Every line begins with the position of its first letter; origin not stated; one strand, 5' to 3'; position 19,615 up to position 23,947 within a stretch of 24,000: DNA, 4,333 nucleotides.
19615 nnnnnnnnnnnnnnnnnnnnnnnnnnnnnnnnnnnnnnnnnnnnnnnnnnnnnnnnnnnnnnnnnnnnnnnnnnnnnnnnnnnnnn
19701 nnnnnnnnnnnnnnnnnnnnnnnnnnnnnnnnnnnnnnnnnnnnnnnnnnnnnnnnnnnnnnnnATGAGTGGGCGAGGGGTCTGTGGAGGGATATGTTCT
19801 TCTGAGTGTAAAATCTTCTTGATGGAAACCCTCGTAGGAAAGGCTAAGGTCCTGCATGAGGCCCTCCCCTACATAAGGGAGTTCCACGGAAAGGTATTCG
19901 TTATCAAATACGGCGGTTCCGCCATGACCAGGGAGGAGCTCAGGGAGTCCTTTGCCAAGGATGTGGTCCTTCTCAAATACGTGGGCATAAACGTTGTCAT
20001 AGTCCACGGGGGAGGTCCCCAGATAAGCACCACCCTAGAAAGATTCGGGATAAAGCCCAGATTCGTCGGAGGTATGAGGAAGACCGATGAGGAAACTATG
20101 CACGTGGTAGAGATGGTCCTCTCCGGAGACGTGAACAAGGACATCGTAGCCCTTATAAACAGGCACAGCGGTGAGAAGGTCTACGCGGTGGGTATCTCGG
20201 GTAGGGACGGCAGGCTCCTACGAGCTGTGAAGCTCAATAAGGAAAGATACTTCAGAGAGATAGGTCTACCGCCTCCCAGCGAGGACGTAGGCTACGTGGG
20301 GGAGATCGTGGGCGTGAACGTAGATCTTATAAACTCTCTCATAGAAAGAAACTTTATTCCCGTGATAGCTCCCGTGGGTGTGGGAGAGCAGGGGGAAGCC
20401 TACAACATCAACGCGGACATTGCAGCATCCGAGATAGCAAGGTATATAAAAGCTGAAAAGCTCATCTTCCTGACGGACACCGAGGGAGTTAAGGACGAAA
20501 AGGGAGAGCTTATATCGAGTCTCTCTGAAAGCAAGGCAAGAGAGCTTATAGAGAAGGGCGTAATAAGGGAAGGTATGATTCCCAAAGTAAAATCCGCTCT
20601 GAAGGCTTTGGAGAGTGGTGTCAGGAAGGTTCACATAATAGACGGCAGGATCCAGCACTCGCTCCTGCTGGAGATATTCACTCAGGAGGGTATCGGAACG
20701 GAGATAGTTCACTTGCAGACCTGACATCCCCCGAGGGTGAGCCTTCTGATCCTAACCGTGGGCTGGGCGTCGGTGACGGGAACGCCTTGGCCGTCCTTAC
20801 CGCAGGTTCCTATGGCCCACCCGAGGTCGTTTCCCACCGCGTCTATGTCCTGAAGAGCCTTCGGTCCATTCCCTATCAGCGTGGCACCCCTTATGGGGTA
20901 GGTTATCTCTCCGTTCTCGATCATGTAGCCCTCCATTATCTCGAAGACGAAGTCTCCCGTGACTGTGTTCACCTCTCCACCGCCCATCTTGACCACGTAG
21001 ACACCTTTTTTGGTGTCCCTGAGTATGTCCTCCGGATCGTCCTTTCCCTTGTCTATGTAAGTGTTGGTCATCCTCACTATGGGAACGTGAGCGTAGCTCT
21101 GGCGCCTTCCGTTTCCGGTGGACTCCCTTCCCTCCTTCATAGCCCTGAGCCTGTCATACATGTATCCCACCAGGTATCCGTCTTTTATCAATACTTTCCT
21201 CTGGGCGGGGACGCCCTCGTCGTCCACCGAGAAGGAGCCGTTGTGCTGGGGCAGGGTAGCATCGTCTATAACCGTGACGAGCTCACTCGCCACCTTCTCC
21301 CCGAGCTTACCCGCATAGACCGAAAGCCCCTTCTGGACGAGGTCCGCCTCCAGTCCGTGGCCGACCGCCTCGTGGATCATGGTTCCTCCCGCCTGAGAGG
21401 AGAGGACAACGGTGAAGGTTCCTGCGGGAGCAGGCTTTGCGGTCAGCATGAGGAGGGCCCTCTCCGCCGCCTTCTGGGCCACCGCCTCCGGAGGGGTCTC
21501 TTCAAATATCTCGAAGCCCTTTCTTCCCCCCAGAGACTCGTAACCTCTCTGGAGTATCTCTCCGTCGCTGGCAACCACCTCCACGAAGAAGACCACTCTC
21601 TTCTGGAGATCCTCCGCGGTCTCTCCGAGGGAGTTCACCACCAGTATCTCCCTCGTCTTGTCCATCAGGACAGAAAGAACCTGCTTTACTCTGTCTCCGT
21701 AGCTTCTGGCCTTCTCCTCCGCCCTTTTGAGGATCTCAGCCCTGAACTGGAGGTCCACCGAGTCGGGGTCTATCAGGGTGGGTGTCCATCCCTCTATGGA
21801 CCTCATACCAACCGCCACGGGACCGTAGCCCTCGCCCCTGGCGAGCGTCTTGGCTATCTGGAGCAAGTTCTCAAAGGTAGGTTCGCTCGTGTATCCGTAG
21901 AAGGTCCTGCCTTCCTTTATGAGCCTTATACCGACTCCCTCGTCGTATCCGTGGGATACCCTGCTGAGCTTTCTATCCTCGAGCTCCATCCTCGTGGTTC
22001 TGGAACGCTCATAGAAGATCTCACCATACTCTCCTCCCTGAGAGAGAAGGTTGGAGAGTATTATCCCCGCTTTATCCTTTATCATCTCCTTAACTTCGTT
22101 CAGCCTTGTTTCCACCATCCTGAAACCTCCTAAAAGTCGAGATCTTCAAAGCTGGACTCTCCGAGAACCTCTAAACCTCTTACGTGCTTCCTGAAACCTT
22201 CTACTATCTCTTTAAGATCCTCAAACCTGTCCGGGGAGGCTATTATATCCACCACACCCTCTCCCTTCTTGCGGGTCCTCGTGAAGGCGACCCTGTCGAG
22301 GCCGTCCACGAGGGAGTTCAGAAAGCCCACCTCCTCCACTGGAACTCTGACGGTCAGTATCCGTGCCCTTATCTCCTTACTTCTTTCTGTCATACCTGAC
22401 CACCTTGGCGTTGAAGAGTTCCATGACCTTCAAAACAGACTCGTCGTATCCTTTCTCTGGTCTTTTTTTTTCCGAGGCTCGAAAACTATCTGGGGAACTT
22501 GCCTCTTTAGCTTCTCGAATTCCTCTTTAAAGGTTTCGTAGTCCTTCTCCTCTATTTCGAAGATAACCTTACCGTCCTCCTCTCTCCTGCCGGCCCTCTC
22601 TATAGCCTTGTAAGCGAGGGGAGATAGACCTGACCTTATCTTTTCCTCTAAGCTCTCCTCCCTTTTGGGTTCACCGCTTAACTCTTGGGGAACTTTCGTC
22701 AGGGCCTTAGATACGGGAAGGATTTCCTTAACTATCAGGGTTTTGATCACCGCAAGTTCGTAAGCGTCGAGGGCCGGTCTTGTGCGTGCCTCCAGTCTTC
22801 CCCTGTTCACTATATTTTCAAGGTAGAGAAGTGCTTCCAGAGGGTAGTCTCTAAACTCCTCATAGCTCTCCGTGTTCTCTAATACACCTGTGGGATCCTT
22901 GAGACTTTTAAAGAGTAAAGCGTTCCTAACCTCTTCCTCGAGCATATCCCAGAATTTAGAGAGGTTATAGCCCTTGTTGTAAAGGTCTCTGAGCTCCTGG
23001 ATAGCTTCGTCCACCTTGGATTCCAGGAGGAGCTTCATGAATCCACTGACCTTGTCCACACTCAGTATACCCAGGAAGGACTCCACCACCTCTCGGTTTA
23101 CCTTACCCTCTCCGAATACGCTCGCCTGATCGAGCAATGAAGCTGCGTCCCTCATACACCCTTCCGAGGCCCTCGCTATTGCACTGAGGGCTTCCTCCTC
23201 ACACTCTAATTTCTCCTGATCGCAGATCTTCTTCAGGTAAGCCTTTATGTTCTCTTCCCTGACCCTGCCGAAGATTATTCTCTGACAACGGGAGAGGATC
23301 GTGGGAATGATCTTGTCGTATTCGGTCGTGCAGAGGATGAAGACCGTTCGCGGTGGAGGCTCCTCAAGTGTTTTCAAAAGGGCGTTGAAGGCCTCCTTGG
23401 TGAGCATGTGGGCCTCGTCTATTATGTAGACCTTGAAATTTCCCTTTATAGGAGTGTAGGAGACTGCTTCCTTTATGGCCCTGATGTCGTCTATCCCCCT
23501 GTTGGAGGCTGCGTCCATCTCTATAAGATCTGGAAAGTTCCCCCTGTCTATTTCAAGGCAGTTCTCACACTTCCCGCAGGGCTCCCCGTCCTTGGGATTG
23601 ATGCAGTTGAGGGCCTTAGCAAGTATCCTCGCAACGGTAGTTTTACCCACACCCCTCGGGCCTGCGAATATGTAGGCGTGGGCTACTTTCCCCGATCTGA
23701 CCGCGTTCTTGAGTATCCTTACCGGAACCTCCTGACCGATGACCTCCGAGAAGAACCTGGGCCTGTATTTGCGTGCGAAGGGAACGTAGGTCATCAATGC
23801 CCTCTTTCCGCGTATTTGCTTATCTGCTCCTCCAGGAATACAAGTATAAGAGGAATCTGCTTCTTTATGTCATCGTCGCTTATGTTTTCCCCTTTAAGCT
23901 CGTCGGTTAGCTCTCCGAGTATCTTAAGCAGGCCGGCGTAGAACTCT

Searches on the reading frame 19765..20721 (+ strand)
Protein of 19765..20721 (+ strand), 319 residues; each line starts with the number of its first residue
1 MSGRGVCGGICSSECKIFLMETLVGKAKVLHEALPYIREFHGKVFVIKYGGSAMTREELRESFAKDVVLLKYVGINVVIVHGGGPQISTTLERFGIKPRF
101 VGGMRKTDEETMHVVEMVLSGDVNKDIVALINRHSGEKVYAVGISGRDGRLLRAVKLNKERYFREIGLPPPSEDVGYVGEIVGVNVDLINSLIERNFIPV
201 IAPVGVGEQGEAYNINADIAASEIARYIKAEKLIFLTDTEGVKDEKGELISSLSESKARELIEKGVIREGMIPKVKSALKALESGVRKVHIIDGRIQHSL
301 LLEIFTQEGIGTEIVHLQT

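Call 32: search_protein_families(library=pfam, proteins=[window:19765-20721:+], max_evalue=0.00001)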
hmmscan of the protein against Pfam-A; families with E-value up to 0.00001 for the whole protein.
window:19765-20721:+ (319 aa): 1 family
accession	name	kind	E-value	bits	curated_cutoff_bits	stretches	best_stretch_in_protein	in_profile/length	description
PF00696.33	AA_kinase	-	2.4e-50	171.9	24.9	1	43-293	1-234/234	Amino acid kinase family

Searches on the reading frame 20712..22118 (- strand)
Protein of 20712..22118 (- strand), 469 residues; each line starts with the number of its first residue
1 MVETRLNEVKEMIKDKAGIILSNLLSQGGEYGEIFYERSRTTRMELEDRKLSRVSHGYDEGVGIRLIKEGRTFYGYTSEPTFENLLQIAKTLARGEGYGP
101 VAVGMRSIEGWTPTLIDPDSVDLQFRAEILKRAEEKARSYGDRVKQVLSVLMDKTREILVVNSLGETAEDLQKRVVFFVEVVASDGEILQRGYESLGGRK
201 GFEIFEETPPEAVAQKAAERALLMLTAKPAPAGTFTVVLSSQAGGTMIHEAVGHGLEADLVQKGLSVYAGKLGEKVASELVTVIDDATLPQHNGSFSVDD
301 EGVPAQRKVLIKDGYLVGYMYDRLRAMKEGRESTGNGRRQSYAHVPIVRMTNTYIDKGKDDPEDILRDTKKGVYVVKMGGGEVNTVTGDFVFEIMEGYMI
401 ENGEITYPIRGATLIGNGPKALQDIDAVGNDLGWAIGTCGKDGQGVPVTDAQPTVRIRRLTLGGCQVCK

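Call 32: search_protein_families(library=pfam, proteins=[window:20712-22118:-], max_evalue=0.00001)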
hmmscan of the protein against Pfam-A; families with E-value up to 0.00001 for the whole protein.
window:20712-22118:- (469 aa): 3 families
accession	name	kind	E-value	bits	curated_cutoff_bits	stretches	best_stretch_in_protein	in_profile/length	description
PF19289.4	PmbA_TldD_3rd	-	4.9e-76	255.2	22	1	233-464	2-220/220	PmbA/TldA metallopeptidase C-terminal domain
PF19290.4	PmbA_TldD_2nd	-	1.1e-21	77.7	20.9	1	117-225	2-109/109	PmbA/TldA metallopeptidase central domain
PF01523.21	PmbA_TldD_1st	-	6e-15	55.6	20.9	1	33-92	2-61/65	PmbA/TldA metallopeptidase domain 1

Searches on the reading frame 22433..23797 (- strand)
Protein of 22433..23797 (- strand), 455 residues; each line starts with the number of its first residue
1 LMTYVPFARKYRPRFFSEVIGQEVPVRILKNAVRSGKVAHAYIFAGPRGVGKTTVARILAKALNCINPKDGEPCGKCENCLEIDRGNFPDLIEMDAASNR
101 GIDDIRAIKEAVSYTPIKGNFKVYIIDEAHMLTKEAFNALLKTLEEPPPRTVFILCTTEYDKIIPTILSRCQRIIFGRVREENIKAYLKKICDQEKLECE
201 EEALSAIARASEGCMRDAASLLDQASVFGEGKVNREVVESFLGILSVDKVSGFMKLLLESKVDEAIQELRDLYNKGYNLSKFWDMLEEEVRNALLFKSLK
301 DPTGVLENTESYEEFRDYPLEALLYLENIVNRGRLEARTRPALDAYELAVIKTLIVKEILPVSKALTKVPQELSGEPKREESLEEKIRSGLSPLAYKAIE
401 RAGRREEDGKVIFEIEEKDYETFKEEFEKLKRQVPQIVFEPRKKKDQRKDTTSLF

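Call 32: search_protein_families(library=pfam, proteins=[window:22433-23797:-], max_evalue=0.00001)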
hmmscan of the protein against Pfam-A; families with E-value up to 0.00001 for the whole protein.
window:22433-23797:- (455 aa): 5 families
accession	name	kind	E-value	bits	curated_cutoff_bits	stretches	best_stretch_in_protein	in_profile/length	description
PF13177.12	DNA_pol3_delta2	-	1e-51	175.6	27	1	22-176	2-157/161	DNA polymerase III, delta subunit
PF22608.2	DNAX_ATPase_lid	-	8.7e-17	61.1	27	1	184-231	2-49/49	DNA polymerase III clamp loader subunit, ATPase lid domain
PF00004.35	AAA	-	8.6e-13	49.3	21.2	1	43-176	2-128/131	ATPase family associated with various cellular activities (AAA)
PF13401.12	AAA_22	-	1.4e-07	32.3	27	0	43-156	9-123/130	AAA domain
PF12169.13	DNA_pol3_gamma3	-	5.9e-06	26.5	24.4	0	234-366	2-140/143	DNA polymerase III subunits gamma and tau domain III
